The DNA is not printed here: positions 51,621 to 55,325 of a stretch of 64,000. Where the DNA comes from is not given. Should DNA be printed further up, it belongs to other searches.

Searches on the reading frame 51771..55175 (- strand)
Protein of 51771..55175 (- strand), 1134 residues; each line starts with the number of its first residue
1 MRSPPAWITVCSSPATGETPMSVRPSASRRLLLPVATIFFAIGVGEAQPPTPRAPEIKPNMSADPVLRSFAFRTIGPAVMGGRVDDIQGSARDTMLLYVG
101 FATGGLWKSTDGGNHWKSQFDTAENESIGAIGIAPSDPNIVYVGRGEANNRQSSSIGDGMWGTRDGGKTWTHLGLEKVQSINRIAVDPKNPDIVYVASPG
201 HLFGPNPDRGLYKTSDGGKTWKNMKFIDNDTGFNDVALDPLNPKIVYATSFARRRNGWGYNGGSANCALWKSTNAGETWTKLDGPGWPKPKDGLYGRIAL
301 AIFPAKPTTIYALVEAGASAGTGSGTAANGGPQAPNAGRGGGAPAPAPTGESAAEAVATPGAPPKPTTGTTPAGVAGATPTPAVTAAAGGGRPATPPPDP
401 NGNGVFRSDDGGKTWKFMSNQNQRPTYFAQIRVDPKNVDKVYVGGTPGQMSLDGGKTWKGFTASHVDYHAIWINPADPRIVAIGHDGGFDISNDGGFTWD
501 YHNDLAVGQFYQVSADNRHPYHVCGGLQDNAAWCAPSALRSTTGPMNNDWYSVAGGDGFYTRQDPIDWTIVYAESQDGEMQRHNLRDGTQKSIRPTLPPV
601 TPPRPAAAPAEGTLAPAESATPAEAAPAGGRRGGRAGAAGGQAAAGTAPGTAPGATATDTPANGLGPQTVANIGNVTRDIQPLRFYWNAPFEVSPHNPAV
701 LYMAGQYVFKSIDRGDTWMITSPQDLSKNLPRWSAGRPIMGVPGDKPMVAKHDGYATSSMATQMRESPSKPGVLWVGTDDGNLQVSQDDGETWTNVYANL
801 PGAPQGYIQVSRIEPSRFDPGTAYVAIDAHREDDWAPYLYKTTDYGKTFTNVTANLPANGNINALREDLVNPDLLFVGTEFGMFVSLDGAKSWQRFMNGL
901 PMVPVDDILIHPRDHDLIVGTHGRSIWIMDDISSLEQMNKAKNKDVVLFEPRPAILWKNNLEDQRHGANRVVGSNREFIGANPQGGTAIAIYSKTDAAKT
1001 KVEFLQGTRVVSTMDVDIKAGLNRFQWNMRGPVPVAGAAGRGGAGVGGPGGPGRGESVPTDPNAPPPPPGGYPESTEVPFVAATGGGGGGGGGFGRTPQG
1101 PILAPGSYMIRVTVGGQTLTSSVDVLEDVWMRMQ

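Call 95: search_protein_families(library=pfam, max_evalue=0.00001, proteins=[window:51771-55175:-])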
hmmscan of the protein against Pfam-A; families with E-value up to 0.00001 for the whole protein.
window:51771-55175:- (1134 aa): 2 families
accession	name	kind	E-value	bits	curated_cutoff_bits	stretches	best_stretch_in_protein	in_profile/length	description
PF15902.12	Sortilin-Vps10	-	3e-30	105.9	33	2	160-283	3-113/446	Sortilin, neurotensin receptor 3,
PF14870.12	PSII_BNR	-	5e-06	26.4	27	0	405-510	40-148/303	Photosynthesis system II assembly factor YCF48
